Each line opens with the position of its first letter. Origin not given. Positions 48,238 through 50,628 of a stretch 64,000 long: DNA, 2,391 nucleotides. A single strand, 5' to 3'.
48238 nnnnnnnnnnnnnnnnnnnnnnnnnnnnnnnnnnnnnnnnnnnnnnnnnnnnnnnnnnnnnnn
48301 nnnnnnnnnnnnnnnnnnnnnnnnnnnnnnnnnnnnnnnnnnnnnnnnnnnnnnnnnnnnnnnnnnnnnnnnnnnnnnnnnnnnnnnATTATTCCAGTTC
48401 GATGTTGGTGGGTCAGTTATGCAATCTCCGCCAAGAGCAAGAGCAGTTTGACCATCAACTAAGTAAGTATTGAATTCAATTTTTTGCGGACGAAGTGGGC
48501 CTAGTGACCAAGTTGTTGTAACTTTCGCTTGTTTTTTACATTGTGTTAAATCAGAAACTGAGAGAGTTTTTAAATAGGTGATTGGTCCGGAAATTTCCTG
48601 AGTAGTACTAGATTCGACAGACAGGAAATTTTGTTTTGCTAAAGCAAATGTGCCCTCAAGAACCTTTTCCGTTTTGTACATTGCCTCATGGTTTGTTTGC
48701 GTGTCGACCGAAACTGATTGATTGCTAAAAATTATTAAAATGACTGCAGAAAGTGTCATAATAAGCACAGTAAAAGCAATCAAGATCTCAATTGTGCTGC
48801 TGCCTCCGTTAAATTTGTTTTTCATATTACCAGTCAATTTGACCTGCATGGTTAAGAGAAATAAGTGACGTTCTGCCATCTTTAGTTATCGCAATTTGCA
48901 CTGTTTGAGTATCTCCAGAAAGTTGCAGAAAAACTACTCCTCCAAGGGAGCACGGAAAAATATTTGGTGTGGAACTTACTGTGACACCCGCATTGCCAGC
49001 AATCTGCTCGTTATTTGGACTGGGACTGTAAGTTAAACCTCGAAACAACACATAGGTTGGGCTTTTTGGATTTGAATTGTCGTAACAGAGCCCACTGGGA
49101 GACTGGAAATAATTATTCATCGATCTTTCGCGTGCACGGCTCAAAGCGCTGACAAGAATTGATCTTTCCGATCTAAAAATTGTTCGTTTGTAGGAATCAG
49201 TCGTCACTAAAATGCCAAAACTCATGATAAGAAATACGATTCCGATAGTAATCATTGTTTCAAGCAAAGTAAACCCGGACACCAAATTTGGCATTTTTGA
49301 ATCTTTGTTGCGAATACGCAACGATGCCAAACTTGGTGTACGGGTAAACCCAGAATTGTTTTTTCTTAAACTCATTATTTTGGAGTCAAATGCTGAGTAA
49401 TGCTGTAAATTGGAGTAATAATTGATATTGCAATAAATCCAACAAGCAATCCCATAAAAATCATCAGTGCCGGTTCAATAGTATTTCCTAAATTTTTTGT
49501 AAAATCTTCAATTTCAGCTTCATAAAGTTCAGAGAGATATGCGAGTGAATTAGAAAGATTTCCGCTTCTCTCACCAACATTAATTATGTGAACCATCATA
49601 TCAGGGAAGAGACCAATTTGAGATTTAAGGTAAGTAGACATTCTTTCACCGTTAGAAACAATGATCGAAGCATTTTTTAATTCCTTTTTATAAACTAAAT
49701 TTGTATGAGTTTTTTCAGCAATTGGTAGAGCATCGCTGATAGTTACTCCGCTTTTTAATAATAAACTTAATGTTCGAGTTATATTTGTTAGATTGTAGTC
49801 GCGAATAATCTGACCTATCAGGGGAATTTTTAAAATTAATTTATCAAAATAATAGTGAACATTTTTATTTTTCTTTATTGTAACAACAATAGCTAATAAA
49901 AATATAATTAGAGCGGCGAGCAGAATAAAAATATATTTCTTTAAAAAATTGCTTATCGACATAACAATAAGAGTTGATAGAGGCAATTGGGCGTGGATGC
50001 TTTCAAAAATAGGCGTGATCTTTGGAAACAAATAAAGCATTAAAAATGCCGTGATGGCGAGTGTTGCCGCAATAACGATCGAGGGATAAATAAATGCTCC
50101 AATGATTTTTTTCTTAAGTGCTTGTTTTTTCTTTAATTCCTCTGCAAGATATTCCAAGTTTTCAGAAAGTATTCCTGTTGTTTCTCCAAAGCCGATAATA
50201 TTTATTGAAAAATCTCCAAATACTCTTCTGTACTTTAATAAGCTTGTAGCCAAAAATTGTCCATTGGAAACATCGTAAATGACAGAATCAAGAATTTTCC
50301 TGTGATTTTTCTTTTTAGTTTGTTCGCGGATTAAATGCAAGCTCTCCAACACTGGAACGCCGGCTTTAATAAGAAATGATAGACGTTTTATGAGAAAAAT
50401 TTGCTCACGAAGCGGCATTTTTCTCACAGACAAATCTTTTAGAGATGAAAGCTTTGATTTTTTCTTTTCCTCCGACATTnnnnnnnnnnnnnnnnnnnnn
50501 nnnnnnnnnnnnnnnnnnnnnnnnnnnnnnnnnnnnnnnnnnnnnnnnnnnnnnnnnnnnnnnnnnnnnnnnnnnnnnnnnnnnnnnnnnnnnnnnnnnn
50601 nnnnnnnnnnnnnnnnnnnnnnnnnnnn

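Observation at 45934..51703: Type IV pilus cluster 1 with a 490-aa pilin-like protein fused to an LVIVD-repeat beta-propeller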

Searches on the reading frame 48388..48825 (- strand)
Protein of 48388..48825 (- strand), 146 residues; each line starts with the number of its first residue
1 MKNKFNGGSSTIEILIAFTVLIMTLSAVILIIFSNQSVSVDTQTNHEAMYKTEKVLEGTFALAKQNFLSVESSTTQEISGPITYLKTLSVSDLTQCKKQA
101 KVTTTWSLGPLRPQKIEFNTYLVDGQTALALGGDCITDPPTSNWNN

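Call 48: search_protein_representatives(protein=window:48388-48825:-)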
Query: 146 residues. Proteins with E-value up to 0.001 (for the whole library): 598; up to 1e-10: 282; up to 1e-30: 13. The best 150 are listed.
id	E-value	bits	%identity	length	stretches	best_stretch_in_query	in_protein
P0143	5.9e-41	156.2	54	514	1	8-146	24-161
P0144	6.7e-40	152.8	55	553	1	7-145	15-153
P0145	1.5e-37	145.2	52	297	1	5-146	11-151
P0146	2.5e-36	141.2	53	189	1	4-146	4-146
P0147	4.1e-36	140.5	54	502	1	4-146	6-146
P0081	4.3e-36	140.4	48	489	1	4-146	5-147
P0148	6.5e-36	139.9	51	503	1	3-141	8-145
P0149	4.1e-35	137.3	56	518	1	8-145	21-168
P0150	2.0e-34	135.1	50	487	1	5-146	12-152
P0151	1.3e-32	129.1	49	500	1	5-146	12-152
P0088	1.5e-32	129.0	52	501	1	3-146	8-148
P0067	3.7e-32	127.7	50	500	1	8-146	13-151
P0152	1.0e-30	123.0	51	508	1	7-146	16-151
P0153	1.3e-29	119.4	48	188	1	8-145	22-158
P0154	6.7e-29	117.2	49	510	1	3-145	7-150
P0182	1.8e-23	99.6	40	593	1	9-144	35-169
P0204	9.0e-21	90.9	38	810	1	7-146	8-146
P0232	1.3e-18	83.9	47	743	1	7-135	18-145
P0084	1.8e-17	80.2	36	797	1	7-145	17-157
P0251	1.1e-16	77.6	38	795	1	8-145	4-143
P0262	4.5e-16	75.7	47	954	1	6-120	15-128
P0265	6.4e-16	75.2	42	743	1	4-146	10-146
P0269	1.1e-15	74.4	42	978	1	6-146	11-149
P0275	2.1e-15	73.5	41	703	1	7-126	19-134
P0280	4.1e-15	72.6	30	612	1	6-146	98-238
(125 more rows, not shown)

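Call 49: search_protein_families(library=pfam, proteins=[P0204, P0232, P0251, P0262, P0269, P0265, P0275, P0280, P0182], max_evalue=0.001)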
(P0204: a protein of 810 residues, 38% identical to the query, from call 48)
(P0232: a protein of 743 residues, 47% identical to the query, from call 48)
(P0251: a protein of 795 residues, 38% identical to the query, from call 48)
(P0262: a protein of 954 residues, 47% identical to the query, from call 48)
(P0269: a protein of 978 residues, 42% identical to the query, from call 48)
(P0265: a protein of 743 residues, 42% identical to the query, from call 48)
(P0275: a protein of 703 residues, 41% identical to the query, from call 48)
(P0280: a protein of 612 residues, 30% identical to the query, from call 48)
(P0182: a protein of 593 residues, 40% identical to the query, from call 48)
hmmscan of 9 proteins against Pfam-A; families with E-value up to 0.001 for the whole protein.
P0204 (810 aa): 1 family
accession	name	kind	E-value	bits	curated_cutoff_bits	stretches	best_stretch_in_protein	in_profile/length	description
PF08309.17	LVIVD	-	8.5e-13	47.9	20.2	1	378-419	3-40/42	LVIVD repeat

P0232 (743 aa): 1 family
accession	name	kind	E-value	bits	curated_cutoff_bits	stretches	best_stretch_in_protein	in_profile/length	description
PF08309.17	LVIVD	-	6.4e-14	51.5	20.2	1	349-388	4-41/42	LVIVD repeat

P0251 (795 aa): 1 family
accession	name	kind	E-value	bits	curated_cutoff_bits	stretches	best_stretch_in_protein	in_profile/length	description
PF08309.17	LVIVD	-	0.00015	21.5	20.2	0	293-311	20-38/42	LVIVD repeat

P0262 (954 aa): 2 families
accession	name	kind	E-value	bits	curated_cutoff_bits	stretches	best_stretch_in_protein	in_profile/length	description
PF08309.17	LVIVD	-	6.1e-11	41.9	20.2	1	343-379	5-40/42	LVIVD repeat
PF18887.5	MBG_3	-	1.6e-07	31.8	25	1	687-760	5-72/72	MBG domain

P0269 (978 aa): 2 families
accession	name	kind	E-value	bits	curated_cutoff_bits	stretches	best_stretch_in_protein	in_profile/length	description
PF08309.17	LVIVD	-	1.3e-06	28.1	20.2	1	337-371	2-31/42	LVIVD repeat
PF16640.11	Big_3_5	-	2.3e-06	28.5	35.5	1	537-633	3-88/88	Bacterial Ig-like domain (group 3)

P0265 (743 aa): 1 family
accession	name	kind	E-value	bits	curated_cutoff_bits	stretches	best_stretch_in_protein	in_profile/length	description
PF16640.11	Big_3_5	-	1.1e-09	39.2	35.5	1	653-742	5-87/88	Bacterial Ig-like domain (group 3)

P0275 (703 aa): 1 family
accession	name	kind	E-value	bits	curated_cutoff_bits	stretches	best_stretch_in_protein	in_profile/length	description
PF08309.17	LVIVD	-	3.2e-05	23.6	20.2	0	342-372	6-36/42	LVIVD repeat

P0280 (612 aa): 3 families
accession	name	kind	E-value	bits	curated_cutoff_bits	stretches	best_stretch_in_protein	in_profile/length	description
PF01541.30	GIY-YIG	-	4.9e-17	62.4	22.6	1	1-73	1-76/78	GIY-YIG catalytic domain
PF08309.17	LVIVD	-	0.00015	21.4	20.2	0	424-441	4-21/42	LVIVD repeat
PF10544.15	T5orf172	-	0.00091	20.1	20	0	3-68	2-66/101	T5orf172 domain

P0182 (593 aa): 1 family
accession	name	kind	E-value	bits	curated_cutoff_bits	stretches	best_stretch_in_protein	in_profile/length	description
PF08309.17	LVIVD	-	1.8e-08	34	20.2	0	249-279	11-39/42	LVIVD repeat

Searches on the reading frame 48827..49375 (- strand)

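Call 3: search_protein_families(library=pfam, proteins=[window:48827-49375:-], max_evalue=0.1)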
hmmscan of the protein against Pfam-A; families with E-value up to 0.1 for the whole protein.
window:48827-49375:- (182 aa): 1 family
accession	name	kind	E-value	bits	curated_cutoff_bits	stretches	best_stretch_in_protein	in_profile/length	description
PF07963.17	N_methyl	-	0.023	14.7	21.2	1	33-52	5-24/27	Prokaryotic N-terminal methylation motif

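Call 4: search_protein_families(library=ncbifam, proteins=[window:48827-49375:-], max_evalue=0.1)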
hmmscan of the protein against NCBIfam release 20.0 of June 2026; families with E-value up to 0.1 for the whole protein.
window:48827-49375:- (182 aa): 5 families
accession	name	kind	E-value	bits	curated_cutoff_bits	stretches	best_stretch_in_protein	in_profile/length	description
NF041013.1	T4P_ComGE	equivalog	0.00029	20.9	49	1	32-87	3-58/83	competence type IV pilus minor pilin ComGE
TIGR01708.2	typeII_sec_gspH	equivalog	0.0008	19.4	80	1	33-86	2-55/169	type II secretion system minor pseudopilin GspH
NF040982.1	ComGD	equivalog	0.0073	16.7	70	1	33-65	2-34/139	competence type IV pilus minor pilin ComGD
NF007800.0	PRK10506.1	equivalog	0.02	14.7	158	1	33-56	9-32/163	prepilin peptidase-dependent protein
NF007862.0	PRK10574.1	equivalog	0.08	13.1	138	0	33-56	5-28/145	prepilin peptidase-dependent pilin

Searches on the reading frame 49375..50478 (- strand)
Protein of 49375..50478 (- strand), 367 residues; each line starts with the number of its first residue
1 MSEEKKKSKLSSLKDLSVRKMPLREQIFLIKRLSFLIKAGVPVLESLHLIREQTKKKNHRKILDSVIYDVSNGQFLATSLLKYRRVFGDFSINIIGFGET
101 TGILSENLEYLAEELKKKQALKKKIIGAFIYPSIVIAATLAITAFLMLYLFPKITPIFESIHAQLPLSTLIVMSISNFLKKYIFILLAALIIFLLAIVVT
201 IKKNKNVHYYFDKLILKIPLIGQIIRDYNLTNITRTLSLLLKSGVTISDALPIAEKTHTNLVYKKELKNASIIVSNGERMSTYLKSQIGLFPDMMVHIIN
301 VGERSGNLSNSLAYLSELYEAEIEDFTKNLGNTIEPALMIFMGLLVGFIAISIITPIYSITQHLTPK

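Call 3: search_protein_families(library=pfam, proteins=[window:49375-50478:-], max_evalue=0.1)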
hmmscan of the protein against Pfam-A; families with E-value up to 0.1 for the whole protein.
window:49375-50478:- (367 aa): 1 family
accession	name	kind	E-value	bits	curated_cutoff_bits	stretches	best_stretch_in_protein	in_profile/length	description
PF00482.28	T2SSF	-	2.7e-48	163.5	25.2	2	234-356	2-125/125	Type II secretion system (T2SS), protein F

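Call 4: search_protein_families(library=ncbifam, proteins=[window:49375-50478:-], max_evalue=0.1)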
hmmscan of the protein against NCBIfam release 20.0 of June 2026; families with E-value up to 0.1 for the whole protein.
window:49375-50478:- (367 aa): 7 families
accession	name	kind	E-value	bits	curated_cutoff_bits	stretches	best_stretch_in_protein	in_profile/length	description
TIGR02120.1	GspF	equivalog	1.7e-83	281.1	424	1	10-363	49-400/401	type II secretion system inner membrane protein GspF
NF007861.0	PRK10573.1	equivalog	3.6e-69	233.8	401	1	13-364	48-398/401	protein transport protein HofC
NF052607.1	T4PiliAsmPilCThrm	equivalog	6.2e-67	226.4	700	1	16-364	58-404/406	type IV pilus assembly protein PilC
NF052606.1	T4PiliAsmPilCMyx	equivalog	4.5e-63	213.5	700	1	25-363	81-417/419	type IV pilus assembly protein PilC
NF047826.1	T3SSXpsF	equivalog_domain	1e-51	176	650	1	12-363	53-403/405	type II secretion system protein XpsF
NF041012.2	T4P_ComGB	equivalog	5.2e-42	144.4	240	1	25-360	2-330/332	competence type IV pilus assembly protein ComGB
NF045849.1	ICE_MMCAP2_0565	equivalog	0.016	14.9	40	1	323-355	2-34/80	Mbov_0395 family pilin-like conjugal transfer protein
